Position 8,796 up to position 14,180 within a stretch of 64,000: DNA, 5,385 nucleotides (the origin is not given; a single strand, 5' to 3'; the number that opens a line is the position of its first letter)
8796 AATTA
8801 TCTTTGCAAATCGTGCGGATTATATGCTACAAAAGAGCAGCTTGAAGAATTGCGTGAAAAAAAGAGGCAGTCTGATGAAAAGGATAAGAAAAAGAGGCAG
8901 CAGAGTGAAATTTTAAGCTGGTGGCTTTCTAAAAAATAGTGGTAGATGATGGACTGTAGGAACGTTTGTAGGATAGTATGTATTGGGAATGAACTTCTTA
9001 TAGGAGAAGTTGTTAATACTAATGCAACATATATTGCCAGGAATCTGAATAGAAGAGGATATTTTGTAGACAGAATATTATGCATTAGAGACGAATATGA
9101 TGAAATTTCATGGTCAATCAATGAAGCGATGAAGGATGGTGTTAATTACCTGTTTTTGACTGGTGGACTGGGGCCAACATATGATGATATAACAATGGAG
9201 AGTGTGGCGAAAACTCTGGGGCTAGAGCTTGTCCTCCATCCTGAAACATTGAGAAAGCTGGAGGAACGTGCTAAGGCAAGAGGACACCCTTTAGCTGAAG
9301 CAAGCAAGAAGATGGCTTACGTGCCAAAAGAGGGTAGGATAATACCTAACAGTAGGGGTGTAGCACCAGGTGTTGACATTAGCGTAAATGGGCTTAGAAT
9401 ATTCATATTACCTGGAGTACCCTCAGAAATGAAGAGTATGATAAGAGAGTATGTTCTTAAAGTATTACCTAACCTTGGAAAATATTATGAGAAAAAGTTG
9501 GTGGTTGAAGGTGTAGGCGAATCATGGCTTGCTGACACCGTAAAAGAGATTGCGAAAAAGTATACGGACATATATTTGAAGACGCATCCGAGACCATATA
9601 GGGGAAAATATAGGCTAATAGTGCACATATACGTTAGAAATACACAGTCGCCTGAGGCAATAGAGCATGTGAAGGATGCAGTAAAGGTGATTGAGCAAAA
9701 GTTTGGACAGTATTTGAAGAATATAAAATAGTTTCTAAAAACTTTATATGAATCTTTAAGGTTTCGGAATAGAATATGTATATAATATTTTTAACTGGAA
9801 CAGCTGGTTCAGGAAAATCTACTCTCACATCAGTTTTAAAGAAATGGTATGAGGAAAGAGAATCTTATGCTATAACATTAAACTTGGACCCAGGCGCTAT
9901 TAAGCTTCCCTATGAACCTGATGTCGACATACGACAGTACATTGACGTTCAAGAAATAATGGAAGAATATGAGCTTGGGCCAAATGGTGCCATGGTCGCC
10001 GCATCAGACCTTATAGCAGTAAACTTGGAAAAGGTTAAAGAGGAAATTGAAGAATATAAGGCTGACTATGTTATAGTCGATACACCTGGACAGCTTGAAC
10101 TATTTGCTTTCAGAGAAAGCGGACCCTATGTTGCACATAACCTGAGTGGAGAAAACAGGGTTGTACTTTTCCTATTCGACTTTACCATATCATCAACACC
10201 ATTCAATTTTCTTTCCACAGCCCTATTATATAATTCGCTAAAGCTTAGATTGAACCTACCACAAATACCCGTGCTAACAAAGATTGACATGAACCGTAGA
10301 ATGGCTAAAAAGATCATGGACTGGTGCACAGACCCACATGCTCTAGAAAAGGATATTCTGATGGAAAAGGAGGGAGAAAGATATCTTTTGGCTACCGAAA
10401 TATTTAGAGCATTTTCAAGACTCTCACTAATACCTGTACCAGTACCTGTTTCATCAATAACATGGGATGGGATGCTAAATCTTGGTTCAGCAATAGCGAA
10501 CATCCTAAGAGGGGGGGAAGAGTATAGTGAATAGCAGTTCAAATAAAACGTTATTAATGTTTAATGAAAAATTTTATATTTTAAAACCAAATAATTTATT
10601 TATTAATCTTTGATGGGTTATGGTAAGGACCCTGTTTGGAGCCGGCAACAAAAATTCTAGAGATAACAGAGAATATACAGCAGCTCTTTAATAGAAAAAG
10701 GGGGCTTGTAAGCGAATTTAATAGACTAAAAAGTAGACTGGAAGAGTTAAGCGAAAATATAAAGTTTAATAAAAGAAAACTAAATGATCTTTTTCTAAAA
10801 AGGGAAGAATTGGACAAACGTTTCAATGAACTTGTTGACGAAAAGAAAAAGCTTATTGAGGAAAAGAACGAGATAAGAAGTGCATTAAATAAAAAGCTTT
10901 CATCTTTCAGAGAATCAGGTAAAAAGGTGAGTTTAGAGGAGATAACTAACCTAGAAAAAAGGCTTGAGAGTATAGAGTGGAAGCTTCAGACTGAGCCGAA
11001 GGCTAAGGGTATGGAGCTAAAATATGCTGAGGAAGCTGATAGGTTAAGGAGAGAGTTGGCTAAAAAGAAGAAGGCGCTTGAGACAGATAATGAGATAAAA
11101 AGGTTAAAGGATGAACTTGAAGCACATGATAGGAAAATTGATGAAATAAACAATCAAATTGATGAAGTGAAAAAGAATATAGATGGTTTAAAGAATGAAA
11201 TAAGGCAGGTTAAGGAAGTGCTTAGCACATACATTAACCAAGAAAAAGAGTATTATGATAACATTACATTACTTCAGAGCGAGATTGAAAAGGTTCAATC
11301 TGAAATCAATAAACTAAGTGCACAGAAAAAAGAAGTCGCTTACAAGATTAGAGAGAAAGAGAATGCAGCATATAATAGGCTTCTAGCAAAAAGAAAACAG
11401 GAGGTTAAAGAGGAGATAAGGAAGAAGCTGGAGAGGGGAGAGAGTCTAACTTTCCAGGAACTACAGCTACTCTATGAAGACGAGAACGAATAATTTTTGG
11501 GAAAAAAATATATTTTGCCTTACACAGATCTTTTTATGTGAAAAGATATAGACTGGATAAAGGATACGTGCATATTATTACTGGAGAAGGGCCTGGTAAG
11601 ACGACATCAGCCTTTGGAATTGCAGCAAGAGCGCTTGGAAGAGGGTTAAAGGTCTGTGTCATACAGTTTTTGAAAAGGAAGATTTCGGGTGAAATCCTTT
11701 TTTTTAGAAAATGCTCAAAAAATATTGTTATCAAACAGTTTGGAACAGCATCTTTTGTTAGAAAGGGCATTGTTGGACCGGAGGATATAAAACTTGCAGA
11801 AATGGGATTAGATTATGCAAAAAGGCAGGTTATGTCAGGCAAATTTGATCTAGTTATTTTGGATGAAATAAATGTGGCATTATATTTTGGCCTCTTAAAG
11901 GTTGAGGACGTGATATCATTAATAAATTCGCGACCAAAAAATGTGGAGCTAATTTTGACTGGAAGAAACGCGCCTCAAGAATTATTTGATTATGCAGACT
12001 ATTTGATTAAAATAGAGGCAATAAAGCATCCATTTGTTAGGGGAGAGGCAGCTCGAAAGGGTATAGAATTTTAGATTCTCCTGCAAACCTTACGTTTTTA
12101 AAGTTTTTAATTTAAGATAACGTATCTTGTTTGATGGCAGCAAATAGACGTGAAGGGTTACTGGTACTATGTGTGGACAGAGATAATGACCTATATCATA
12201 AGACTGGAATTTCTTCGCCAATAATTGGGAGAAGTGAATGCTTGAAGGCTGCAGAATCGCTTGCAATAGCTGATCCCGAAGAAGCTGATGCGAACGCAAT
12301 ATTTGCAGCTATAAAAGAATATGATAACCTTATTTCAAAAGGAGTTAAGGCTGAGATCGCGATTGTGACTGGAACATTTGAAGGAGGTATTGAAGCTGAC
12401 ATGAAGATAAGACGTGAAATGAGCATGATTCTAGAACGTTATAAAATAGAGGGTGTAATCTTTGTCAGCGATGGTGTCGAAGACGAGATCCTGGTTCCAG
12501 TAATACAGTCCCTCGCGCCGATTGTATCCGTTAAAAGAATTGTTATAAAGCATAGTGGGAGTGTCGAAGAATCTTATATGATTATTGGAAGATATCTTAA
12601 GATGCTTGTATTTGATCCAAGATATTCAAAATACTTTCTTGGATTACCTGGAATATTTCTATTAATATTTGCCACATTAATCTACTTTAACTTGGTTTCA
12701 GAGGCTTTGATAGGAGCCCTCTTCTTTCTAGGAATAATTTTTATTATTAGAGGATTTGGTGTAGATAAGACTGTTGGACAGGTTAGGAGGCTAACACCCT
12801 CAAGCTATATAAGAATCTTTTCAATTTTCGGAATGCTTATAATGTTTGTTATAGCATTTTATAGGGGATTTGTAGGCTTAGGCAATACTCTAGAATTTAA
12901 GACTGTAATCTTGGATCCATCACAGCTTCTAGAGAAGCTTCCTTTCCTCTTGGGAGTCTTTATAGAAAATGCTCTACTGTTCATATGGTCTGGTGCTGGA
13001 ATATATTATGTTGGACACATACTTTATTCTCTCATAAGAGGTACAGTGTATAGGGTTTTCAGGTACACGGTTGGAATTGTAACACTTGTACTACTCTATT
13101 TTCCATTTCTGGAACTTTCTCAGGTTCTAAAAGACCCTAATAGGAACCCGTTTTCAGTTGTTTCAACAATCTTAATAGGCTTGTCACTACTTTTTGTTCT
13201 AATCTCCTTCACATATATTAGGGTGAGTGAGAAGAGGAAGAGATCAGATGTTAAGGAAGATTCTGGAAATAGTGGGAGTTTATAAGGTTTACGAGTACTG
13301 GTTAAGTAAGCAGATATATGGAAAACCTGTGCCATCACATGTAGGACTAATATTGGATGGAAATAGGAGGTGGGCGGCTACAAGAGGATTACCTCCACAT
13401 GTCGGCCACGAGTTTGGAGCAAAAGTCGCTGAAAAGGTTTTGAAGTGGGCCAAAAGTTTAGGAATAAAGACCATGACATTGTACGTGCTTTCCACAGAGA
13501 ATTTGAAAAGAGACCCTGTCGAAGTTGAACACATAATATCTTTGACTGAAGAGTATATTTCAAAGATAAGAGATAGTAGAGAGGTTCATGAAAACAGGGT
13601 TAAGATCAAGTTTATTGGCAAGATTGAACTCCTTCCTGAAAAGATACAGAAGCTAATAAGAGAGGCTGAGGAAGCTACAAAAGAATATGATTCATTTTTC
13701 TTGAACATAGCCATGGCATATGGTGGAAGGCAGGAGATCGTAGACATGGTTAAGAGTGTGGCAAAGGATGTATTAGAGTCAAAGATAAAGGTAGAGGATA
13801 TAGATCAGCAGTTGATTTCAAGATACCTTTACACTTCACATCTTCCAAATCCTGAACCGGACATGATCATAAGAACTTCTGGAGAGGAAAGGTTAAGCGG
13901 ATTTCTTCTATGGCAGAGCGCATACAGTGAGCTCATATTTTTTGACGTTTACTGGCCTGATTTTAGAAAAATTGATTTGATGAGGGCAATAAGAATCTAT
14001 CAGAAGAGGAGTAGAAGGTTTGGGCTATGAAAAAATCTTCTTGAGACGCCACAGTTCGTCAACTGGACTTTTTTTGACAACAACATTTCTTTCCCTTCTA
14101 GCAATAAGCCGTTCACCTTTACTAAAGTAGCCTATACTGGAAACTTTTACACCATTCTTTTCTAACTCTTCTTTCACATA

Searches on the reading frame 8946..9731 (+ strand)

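Call 102: search_protein_families(library=pfam, proteins=[window:8946-9731:+], max_evalue=0.0001)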
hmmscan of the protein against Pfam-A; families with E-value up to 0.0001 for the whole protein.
window:8946-9731:+ (261 aa): 1 family
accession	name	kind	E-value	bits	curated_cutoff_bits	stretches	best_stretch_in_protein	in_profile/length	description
PF00994.29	MoCF_biosynth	-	7e-30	104.1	26.6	1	10-175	2-143/144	Probable molybdopterin binding domain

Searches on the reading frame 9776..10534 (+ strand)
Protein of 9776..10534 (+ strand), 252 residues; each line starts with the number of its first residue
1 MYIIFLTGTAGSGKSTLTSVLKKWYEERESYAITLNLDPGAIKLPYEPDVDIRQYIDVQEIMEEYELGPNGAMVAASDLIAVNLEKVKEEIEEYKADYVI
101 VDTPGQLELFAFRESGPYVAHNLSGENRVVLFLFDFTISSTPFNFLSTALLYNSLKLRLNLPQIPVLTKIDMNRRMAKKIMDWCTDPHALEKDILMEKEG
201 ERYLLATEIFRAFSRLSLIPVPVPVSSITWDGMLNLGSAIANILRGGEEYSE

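Call 102: search_protein_families(library=pfam, proteins=[window:9776-10534:+], max_evalue=0.0001)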
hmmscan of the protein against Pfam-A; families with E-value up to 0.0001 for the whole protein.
window:9776-10534:+ (252 aa): 1 family
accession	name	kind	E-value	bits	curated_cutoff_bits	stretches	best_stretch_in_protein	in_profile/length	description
PF03029.23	ATP_bind_1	-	2.6e-59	201.4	27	1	7-244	2-238/240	Conserved hypothetical ATP binding protein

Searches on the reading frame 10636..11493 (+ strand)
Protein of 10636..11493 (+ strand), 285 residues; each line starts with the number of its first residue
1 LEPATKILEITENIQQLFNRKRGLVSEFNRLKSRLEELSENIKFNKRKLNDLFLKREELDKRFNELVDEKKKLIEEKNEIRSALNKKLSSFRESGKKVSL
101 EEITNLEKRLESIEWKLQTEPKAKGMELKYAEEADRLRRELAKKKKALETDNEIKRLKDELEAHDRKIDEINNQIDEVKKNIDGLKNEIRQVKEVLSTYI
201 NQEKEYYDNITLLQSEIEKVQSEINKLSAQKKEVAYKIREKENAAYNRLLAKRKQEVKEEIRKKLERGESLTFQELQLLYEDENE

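Call 102: search_protein_families(library=pfam, proteins=[window:10636-11493:+], max_evalue=0.0001)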
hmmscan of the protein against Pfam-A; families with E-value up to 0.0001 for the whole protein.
window:10636-11493:+ (285 aa): 3 families
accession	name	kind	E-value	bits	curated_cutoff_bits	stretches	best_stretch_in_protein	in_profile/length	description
PF07889.17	DUF1664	-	6.2e-06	26.7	34.6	0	134-198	50-112/124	Protein of unknown function (DUF1664)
PF16331.10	TolA_bind_tri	-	5e-05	23.8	30.1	0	151-209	3-61/76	TolA binding protein trimerisation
PF25034.1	Spectrin_SYNE1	-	9.8e-05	22.5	35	0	162-242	60-140/188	Nesprin-1, spectrin repeats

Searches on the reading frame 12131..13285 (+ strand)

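Call 4: search_protein_families(library=pfam, proteins=[window:12131-13285:+], max_evalue=0.01)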
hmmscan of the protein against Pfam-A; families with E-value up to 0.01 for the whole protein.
window:12131-13285:+ (384 aa): 1 family
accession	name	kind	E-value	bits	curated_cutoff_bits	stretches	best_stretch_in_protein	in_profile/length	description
PF04123.18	DUF373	-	6.2e-87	292.6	28.3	1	10-350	2-334/335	Domain of unknown function (DUF373)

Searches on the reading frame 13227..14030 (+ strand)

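Call 4: search_protein_families(library=pfam, proteins=[window:13227-14030:+], max_evalue=0.01)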
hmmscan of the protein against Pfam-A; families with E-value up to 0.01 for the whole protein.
window:13227-14030:+ (267 aa): 1 family
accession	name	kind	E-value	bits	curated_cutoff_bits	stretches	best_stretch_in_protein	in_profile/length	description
PF01255.24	Prenyltransf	-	1.1e-79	267.5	27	1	42-266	1-219/219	Putative undecaprenyl diphosphate synthase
